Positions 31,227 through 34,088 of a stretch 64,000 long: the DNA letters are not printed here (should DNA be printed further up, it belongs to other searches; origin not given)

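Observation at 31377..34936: Deoxynucleoside kinase + three-domain PEP-utilizing phosphotransferase with an unknown C-terminal domain (possible nucleoside/xenobiotic phosphorylation module)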

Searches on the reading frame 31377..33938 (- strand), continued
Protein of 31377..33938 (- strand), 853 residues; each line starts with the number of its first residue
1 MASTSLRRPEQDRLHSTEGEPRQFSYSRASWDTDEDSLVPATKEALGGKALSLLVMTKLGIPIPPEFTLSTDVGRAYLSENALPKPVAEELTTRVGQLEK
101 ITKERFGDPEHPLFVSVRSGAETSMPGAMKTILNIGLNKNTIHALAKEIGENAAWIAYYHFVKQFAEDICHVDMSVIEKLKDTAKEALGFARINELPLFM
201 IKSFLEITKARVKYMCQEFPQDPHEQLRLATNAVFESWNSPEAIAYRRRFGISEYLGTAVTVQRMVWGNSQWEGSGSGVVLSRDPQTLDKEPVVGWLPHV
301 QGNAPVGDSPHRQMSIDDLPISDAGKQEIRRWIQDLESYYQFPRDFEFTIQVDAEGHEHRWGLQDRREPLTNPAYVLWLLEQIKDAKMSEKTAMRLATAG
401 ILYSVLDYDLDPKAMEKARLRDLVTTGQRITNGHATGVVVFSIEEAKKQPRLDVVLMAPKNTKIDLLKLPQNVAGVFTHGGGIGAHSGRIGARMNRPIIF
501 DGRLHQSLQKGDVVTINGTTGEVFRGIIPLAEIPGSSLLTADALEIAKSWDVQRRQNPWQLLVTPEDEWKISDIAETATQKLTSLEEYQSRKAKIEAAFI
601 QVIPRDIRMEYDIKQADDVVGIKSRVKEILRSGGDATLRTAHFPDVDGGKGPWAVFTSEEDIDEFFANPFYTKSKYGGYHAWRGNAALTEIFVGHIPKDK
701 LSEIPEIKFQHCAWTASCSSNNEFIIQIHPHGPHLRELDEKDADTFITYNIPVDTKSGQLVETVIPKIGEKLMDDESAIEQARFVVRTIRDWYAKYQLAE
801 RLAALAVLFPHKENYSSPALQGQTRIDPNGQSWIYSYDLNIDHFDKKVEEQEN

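Call 45: find_homologous_proteins(query=A4, max_evalue=1e-80)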
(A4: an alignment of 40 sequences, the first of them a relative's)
Query A4 (40 sequences) (853 aa, profile of the alignment): 5380 proteins with E <= 1e-80 among 8000 candidates; the best 120 are listed.
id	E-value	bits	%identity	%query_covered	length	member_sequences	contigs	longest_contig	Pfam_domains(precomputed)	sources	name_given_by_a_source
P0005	0.0e+0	1116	38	96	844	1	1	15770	PF00391.30,PF01326.25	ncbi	ncbi:MAG: PEP/pyruvate-binding domain-containing protein [Patescibacteria group bacterium]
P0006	0.0e+0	1092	38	95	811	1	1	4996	PF00391.30,PF01326.25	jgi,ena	-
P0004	0.0e+0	1030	56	98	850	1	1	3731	PF00391.30,PF01326.25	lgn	-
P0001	0.0e+0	1021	100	100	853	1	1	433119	PF00391.30,PF01326.25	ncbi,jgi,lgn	-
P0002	0.0e+0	1012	61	98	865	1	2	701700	PF01326.25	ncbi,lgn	-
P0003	0.0e+0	1011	58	97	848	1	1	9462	PF00391.30,PF01326.25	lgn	-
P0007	5.1e-295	999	34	97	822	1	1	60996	PF00391.30,PF01326.25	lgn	-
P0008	1.1e-292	991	33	94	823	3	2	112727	PF01326.25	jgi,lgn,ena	-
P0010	5.4e-175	602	30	82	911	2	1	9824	PF00391.30,PF01326.25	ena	-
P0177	1.6e-172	594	28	82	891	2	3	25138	PF00391.30,PF01326.25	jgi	jgi:phosphohistidine swiveling domain-containing protein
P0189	9.0e-160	552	29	77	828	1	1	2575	PF00391.30,PF01326.25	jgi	jgi:phosphohistidine swiveling domain-containing protein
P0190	1.9e-147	511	33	58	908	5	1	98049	PF00391.30,PF02896.25,PF01326.25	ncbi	-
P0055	2.1e-146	507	32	57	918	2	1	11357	PF00391.30,PF02896.25,PF01326.25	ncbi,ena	-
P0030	2.3e-146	507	34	57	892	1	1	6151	PF00391.30,PF02896.25,PF01326.25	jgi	-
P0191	2.5e-146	507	34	57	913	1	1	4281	PF00391.30,PF02896.25,PF01326.25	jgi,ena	-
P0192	3.1e-146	507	34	57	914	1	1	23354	PF00391.30,PF02896.25,PF01326.25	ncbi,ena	-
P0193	3.8e-146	507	33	57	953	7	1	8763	PF00391.30,PF02896.25,PF01326.25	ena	-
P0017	2.1e-145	504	35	57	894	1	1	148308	PF00391.30,PF02896.25,PF01326.25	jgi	-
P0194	2.1e-145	504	32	57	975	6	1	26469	PF00391.30,PF02896.25,PF01326.25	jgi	jgi:pyruvate,orthophosphate dikinase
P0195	1.2e-144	502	34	57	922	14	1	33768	PF00391.30,PF02896.25,PF01326.25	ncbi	-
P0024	1.5e-144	501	33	56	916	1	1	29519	PF00391.30,PF02896.25,PF01326.25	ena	-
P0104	2.6e-144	500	34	62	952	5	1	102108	PF00391.30,PF02896.25,PF01326.25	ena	-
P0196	1.0e-143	498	32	57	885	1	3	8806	PF00391.30,PF02896.25,PF01326.25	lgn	-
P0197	1.5e-143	498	33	60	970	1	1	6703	PF00391.30,PF02896.25,PF01326.25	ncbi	-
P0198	1.6e-143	498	32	57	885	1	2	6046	PF00391.30,PF02896.25,PF01326.25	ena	-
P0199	1.6e-143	498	32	57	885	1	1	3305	PF00391.30,PF02896.25,PF01326.25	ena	-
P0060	2.4e-143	497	33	62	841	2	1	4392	PF00391.30,PF02896.25,PF01326.25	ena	-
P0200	2.6e-143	497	32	57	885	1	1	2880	PF00391.30,PF02896.25,PF01326.25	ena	-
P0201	7.3e-143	496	33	58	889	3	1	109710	PF00391.30,PF02896.25,PF01326.25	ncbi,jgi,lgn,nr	ncbi:MAG TPA: pyruvate, phosphate dikinase [bacterium]|nr:pyruvate, phosphate dikinase [bacterium]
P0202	1.0e-142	495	33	57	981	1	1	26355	PF00391.30,PF02896.25,PF01326.25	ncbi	-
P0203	6.3e-142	493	32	62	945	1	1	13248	PF00391.30,PF02896.25,PF01326.25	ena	-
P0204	1.1e-141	492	31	57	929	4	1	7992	PF00391.30,PF02896.25,PF01326.25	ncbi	-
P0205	1.4e-141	491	33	62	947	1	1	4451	PF00391.30,PF02896.25,PF01326.25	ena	-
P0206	1.5e-141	491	32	64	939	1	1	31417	PF00391.30,PF02896.25,PF01326.25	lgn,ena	-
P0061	1.9e-141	491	34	57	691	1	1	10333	PF00391.30,PF02896.25,PF01326.25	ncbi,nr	ncbi:MAG TPA: pyruvate, phosphate dikinase, partial [Candidatus Caldiarchaeum subterraneum]|nr:pyruv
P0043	1.9e-141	491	34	57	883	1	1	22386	PF00391.30,PF02896.25,PF01326.25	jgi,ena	-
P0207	2.4e-141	491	33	62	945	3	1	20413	PF00391.30,PF02896.25,PF01326.25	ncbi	-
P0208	2.6e-141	491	34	57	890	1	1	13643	PF00391.30,PF02896.25,PF01326.25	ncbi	-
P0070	3.4e-141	490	34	57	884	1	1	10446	PF00391.30,PF02896.25,PF01326.25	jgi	-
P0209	3.7e-141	490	34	56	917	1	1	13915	PF00391.30,PF02896.25,PF01326.25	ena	-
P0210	4.4e-141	490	34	56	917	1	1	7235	PF00391.30,PF02896.25,PF01326.25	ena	-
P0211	4.5e-141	490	34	56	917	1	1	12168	PF00391.30,PF02896.25,PF01326.25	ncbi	-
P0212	5.0e-141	490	34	57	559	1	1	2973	PF00391.30,PF01326.25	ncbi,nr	ncbi:MAG TPA: pyruvate, phosphate dikinase, partial [Chloroflexi bacterium]|nr:pyruvate, phosphate d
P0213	5.9e-141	489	34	56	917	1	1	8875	PF00391.30,PF02896.25,PF01326.25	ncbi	-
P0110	7.8e-141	489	32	68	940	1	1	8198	PF00391.30,PF02896.25,PF01326.25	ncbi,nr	ncbi:MAG TPA: pyruvate, phosphate dikinase [Chloroflexota bacterium]|nr:pyruvate, phosphate dikinase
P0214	9.2e-141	489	34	56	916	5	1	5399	PF00391.30,PF02896.25,PF01326.25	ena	-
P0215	9.3e-141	489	32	57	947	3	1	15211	PF00391.30,PF02896.25,PF01326.25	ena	-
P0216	1.0e-140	489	33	57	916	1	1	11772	PF00391.30,PF02896.25,PF01326.25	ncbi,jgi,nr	ncbi:MAG: pyruvate, phosphate dikinase [Chloroflexi bacterium]|nr:pyruvate, phosphate dikinase [Chlo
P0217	1.0e-140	489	31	57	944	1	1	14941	PF00391.30,PF02896.25,PF01326.25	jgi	jgi:pyruvate,orthophosphate dikinase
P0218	1.2e-140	488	32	58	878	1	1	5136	PF00391.30,PF02896.25,PF01326.25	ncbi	-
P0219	1.3e-140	488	32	57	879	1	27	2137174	PF00391.30,PF02896.25,PF01326.25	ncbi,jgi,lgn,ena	ncbi:MAG: pyruvate, phosphate dikinase [bacterium]|jgi:pyruvate,orthophosphate dikinase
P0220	1.5e-140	488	33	58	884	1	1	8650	PF00391.30,PF02896.25,PF01326.25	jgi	-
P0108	1.9e-140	488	33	61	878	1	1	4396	PF00391.30,PF02896.25,PF01326.25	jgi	-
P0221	2.4e-140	487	30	65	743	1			PF00391.30,PF02896.25,PF01326.25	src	-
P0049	2.5e-140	487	34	62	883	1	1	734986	PF00391.30,PF02896.25,PF01326.25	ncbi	-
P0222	2.5e-140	487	34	57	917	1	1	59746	PF00391.30,PF02896.25,PF01326.25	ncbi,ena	-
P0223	2.5e-140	487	34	57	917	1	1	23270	PF00391.30,PF02896.25,PF01326.25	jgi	-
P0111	3.4e-140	487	34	61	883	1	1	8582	PF00391.30,PF02896.25,PF01326.25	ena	-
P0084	3.7e-140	487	34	61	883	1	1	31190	PF00391.30,PF02896.25,PF01326.25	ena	-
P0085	3.8e-140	487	34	61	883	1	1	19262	PF00391.30,PF02896.25,PF01326.25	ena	-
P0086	3.8e-140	487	34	61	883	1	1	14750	PF00391.30,PF02896.25,PF01326.25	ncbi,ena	-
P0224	4.0e-140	487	31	64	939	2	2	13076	PF00391.30,PF02896.25,PF01326.25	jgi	-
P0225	8.3e-140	486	33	62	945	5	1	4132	PF00391.30,PF02896.25,PF01326.25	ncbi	-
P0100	9.8e-140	485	33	61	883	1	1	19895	PF00391.30,PF02896.25,PF01326.25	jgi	-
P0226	1.1e-139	485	33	57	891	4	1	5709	PF00391.30,PF02896.25,PF01326.25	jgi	-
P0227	1.2e-139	485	31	62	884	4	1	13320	PF00391.30,PF02896.25,PF01326.25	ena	-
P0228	1.2e-139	485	31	57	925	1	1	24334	PF00391.30,PF02896.25,PF01326.25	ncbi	-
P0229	1.3e-139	485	34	59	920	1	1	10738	PF00391.30,PF02896.25,PF01326.25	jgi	-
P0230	1.6e-139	485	30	57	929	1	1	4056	PF00391.30,PF02896.25,PF01326.25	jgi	jgi:pyruvate,orthophosphate dikinase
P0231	1.6e-139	485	33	62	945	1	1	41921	PF00391.30,PF02896.25,PF01326.25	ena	-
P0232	1.6e-139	485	31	57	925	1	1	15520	PF00391.30,PF02896.25,PF01326.25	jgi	-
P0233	1.8e-139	484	32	58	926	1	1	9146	PF00391.30,PF02896.25,PF01326.25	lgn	-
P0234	2.2e-139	484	30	60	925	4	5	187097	PF00391.30,PF02896.25,PF01326.25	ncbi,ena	-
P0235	2.3e-139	484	33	61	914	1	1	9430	PF00391.30,PF02896.25,PF01326.25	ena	-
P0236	2.5e-139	484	32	62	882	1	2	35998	PF00391.30,PF02896.25,PF01326.25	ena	-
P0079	2.6e-139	484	33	61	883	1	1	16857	PF00391.30,PF02896.25,PF01326.25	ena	-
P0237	2.7e-139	484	30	57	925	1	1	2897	PF00391.30,PF02896.25,PF01326.25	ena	-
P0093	3.0e-139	484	35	52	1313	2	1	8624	PF00391.30,PF02896.25,PF14528.12,PF01326.25,PF14890.12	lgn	-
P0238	4.0e-139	483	30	57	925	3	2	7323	PF00391.30,PF02896.25,PF01326.25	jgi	-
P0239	4.6e-139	483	31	57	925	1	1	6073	PF00391.30,PF02896.25,PF01326.25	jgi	jgi:pyruvate,orthophosphate dikinase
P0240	6.2e-139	483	33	62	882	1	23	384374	PF00391.30,PF02896.25,PF01326.25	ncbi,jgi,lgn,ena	ncbi:MAG: pyruvate, phosphate dikinase [Syntrophaceticus sp.]|jgi:pyruvate,orthophosphate dikinase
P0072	6.2e-139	483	34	62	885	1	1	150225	PF00391.30,PF02896.25,PF01326.25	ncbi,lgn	-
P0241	7.0e-139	482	33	62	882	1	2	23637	PF00391.30,PF02896.25,PF01326.25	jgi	jgi:pyruvate,orthophosphate dikinase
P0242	7.1e-139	482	32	62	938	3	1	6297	PF00391.30,PF02896.25,PF01326.25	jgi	jgi:pyruvate,orthophosphate dikinase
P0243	7.9e-139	482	31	57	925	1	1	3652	PF00391.30,PF02896.25,PF01326.25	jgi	jgi:pyruvate, orthophosphate dikinase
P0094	7.9e-139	482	34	57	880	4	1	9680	PF00391.30,PF02896.25,PF01326.25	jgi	-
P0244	1.0e-138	482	32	57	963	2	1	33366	PF00391.30,PF02896.25,PF01326.25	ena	-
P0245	1.2e-138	482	33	62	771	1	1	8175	PF00391.30,PF02896.25,PF01326.25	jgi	jgi:pyruvate,orthophosphate dikinase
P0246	1.3e-138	482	30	57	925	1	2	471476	PF00391.30,PF02896.25,PF01326.25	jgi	-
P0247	1.3e-138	482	33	62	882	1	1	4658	PF00391.30,PF02896.25,PF01326.25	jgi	jgi:pyruvate,orthophosphate dikinase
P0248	1.7e-138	481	33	57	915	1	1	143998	PF00391.30,PF02896.25,PF01326.25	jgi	jgi:pyruvate,orthophosphate dikinase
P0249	1.8e-138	481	30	62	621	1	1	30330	PF00391.30,PF02896.25,PF01326.25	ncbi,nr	ncbi:MAG TPA: pyruvate, phosphate dikinase, partial [Ktedonobacterales bacterium]|nr:pyruvate, phosp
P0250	1.8e-138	481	31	62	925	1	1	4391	PF00391.30,PF02896.25,PF01326.25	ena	-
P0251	1.8e-138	481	33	62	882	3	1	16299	PF00391.30,PF02896.25,PF01326.25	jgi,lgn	jgi:pyruvate,orthophosphate dikinase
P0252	1.8e-138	481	33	62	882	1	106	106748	PF00391.30,PF02896.25,PF01326.25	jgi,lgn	jgi:pyruvate,orthophosphate dikinase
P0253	1.9e-138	481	33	62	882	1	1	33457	PF00391.30,PF02896.25,PF01326.25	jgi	jgi:pyruvate,orthophosphate dikinase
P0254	1.9e-138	481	33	62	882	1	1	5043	PF00391.30,PF02896.25,PF01326.25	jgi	jgi:pyruvate,orthophosphate dikinase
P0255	1.9e-138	481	33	57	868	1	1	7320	PF00391.30,PF02896.25,PF01326.25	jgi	-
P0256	1.9e-138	481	33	59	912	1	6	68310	PF00391.30,PF02896.25,PF01326.25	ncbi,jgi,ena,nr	ncbi:MAG TPA: pyruvate, phosphate dikinase [Bryobacteraceae bacterium]|jgi:pyruvate,orthophosphate d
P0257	2.0e-138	481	32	57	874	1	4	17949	PF00391.30,PF02896.25,PF01326.25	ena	-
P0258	2.1e-138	481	33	62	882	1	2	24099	PF00391.30,PF02896.25,PF01326.25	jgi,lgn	jgi:pyruvate,orthophosphate dikinase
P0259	2.6e-138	481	30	58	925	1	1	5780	PF00391.30,PF02896.25,PF01326.25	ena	-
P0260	3.0e-138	480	31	62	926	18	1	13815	PF00391.30,PF02896.25,PF01326.25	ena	-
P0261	3.4e-138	480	33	57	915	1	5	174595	PF00391.30,PF02896.25,PF01326.25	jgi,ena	jgi:pyruvate,orthophosphate dikinase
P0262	3.7e-138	480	32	57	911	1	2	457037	PF00391.30,PF02896.25,PF01326.25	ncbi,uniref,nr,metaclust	ncbi:pyruvate, orthophosphate dikinase [Ardenticatena maritima]|uniref:Pyruvate, phosphate dikinase 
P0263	4.0e-138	480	33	62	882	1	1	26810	PF00391.30,PF02896.25,PF01326.25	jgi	jgi:pyruvate,orthophosphate dikinase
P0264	4.2e-138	480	31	61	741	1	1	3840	PF00391.30,PF02896.25,PF01326.25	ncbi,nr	ncbi:MAG TPA: pyruvate, phosphate dikinase, partial [Thermoanaerobaculia bacterium]|nr:pyruvate, pho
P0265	4.4e-138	480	33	62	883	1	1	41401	PF00391.30,PF02896.25,PF01326.25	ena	-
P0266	4.8e-138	480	32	58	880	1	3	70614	PF00391.30,PF02896.25,PF01326.25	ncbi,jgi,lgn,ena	-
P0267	5.6e-138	479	33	57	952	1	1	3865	PF00391.30,PF02896.25,PF01326.25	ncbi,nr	ncbi:MAG TPA: pyruvate, phosphate dikinase [Chloroflexia bacterium]|nr:pyruvate, phosphate dikinase 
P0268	5.6e-138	479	30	62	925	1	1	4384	PF00391.30,PF02896.25,PF01326.25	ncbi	-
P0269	6.1e-138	479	33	59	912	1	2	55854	PF00391.30,PF02896.25,PF01326.25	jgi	jgi:pyruvate,orthophosphate dikinase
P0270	6.7e-138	479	32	58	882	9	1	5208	PF00391.30,PF02896.25,PF01326.25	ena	-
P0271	7.3e-138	479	32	57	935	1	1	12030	PF00391.30,PF02896.25,PF01326.25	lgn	-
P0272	7.6e-138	479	33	62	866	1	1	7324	PF00391.30,PF02896.25,PF01326.25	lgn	-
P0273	7.6e-138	479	33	62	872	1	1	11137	PF00391.30,PF02896.25,PF01326.25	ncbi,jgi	-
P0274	8.5e-138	479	33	57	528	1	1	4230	PF00391.30,PF01326.25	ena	-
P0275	9.1e-138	479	32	57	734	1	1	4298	PF00391.30,PF02896.25,PF01326.25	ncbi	ncbi:MAG: pyruvate, phosphate dikinase, partial [Ardenticatenia bacterium]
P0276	1.2e-137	478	33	62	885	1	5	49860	PF00391.30,PF02896.25,PF01326.25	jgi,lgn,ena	-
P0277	1.2e-137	478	34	57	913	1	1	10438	PF00391.30,PF02896.25,PF01326.25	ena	-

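Call 47: find_encoding_contigs(protein=P0003, flank=5000, max_places=2)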
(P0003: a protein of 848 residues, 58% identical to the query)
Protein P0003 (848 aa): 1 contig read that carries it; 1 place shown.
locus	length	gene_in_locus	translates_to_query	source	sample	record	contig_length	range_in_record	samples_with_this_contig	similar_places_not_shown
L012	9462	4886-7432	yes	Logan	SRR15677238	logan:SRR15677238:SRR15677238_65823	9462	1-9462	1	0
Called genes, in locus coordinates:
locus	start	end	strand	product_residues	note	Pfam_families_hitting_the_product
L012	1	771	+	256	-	?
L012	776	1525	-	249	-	PF01209:Ubie_methyltran (weak), PF13489:Methyltransf_23 (weak), PF13847:Methyltransf_31, PF08241:Methyltransf_11, PF13649:Methyltransf_25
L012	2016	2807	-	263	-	PF01256:Carb_kinase, PF02110:HK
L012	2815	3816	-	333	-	PF02463:SMC_N, PF13175:AAA_15, PF13476:AAA_23, PF13514:AAA_27 (weak), PF13555:AAA_29 (faint)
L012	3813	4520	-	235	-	PF00696:AA_kinase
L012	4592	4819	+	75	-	-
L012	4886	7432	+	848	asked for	PF01326:PPDK_N, PF00391:PEP-utilizers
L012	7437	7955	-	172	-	-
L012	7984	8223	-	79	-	-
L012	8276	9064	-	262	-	PF01061:ABC2_membrane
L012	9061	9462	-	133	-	?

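Call 48: find_encoding_contigs(protein=P0006, flank=5000, max_places=2)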
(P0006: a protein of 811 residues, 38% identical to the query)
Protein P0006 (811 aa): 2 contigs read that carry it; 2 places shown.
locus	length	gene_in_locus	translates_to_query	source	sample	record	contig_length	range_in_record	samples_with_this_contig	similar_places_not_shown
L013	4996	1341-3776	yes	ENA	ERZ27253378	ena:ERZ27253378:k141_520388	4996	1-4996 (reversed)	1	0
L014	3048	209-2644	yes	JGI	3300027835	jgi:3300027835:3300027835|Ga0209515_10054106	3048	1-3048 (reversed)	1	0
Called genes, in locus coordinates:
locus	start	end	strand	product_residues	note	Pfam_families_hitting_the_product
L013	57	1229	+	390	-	-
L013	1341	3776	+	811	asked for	PF01326:PPDK_N, PF00391:PEP-utilizers (weak)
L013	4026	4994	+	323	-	?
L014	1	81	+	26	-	?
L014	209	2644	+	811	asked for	PF01326:PPDK_N, PF00391:PEP-utilizers (weak)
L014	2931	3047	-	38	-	?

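Call 54: search_protein_families(library=padloc, proteins=[window:31380-33938:-], max_evalue=0.01)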
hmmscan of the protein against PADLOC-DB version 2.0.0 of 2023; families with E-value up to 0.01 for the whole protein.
window:31380-33938:- (853 aa): 0 families

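Call 55: search_protein_families(library=phrogs, proteins=[window:31380-33938:-], max_evalue=0.01)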
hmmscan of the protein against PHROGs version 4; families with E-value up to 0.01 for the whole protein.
window:31380-33938:- (853 aa): 1 family
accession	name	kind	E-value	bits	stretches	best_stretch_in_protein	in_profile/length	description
phrog_18609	-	other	6.6e-66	224.2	1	42-535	21-508/685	kinase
